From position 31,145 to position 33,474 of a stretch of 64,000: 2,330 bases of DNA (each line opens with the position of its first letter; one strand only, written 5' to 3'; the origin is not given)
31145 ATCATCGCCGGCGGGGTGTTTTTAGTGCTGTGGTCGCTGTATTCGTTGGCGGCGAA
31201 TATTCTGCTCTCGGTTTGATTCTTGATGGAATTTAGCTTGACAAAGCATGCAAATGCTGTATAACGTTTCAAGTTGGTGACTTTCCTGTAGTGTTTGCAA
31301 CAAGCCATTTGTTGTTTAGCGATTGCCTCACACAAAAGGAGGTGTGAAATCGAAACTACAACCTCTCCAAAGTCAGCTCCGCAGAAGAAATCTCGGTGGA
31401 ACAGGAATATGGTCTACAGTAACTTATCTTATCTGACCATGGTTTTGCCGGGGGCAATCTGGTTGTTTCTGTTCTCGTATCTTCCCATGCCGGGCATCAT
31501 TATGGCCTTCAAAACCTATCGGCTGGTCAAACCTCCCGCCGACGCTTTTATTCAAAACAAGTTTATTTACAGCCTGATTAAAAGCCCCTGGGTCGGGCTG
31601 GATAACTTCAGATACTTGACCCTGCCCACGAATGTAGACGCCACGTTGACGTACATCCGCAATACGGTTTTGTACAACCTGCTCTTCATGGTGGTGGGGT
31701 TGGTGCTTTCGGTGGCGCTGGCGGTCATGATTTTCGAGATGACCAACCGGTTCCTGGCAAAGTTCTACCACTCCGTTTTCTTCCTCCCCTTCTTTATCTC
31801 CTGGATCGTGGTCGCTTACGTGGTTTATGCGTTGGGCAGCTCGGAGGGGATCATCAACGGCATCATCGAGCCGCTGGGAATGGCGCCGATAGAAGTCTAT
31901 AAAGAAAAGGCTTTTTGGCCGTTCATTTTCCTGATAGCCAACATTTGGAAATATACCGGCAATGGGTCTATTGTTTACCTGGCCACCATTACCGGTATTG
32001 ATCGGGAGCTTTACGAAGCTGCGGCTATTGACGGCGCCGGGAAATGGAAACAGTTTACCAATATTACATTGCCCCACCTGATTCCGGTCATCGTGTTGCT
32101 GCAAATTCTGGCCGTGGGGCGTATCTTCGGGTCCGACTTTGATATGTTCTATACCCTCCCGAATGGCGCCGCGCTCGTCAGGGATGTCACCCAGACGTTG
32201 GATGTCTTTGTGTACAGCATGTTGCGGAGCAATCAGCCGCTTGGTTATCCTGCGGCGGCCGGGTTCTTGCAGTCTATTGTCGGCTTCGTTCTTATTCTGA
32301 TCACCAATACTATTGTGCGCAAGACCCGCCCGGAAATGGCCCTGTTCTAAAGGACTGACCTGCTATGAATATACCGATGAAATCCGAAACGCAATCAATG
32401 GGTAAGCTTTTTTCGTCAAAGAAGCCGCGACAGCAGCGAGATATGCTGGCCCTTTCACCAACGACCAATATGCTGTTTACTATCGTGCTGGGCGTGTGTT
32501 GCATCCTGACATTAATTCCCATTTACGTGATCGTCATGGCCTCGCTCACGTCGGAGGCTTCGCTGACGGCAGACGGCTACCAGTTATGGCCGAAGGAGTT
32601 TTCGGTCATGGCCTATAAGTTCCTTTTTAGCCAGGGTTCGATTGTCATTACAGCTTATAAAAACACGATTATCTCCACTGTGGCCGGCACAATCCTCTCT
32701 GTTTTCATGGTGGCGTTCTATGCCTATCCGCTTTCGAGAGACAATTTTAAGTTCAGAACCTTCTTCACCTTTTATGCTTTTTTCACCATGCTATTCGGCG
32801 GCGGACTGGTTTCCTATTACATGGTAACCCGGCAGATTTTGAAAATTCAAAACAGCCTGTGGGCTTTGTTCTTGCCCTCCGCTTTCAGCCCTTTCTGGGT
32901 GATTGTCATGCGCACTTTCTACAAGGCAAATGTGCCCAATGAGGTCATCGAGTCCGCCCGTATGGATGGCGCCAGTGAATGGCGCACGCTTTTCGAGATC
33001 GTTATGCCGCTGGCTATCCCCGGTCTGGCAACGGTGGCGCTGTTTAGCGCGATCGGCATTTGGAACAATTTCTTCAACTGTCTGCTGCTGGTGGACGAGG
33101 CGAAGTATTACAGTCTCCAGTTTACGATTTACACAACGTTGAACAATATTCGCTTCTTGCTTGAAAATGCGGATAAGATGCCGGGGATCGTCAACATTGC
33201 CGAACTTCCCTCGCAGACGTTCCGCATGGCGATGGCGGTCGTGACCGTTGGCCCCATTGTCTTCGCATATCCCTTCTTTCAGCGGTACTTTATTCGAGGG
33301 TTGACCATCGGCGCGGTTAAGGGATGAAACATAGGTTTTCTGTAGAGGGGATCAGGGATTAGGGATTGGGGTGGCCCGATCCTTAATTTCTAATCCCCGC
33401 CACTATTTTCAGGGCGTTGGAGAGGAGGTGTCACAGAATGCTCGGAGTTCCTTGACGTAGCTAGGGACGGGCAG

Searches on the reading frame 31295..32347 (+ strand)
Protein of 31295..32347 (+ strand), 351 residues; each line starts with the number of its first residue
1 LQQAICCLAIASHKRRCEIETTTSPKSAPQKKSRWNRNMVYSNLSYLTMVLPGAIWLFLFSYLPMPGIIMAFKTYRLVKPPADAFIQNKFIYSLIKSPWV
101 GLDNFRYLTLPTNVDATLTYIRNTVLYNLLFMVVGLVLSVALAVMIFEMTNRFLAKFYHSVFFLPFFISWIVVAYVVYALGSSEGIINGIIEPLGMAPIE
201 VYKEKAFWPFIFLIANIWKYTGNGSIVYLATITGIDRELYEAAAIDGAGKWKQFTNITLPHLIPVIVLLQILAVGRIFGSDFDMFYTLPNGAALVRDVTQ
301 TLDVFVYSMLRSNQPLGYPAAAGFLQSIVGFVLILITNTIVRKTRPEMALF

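Call 66: search_protein_families(library=pfam, proteins=[window:31295-32347:+], max_evalue=0.00001)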
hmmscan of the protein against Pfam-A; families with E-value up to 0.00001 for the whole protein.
window:31295-32347:+ (351 aa): 1 family
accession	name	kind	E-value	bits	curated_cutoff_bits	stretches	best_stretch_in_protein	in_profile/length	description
PF00528.27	BPD_transp_1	-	1.3e-11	45.1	26.4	1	136-343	2-181/184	Binding-protein-dependent transport system inner membrane component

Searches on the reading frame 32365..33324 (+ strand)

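Call 66: search_protein_families(library=pfam, proteins=[window:32365-33324:+], max_evalue=0.00001)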
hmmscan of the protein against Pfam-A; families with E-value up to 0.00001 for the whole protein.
window:32365-33324:+ (320 aa): 1 family
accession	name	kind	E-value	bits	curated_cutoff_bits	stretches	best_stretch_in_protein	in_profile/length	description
PF00528.27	BPD_transp_1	-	3e-11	43.8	26.4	1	124-313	15-182/184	Binding-protein-dependent transport system inner membrane component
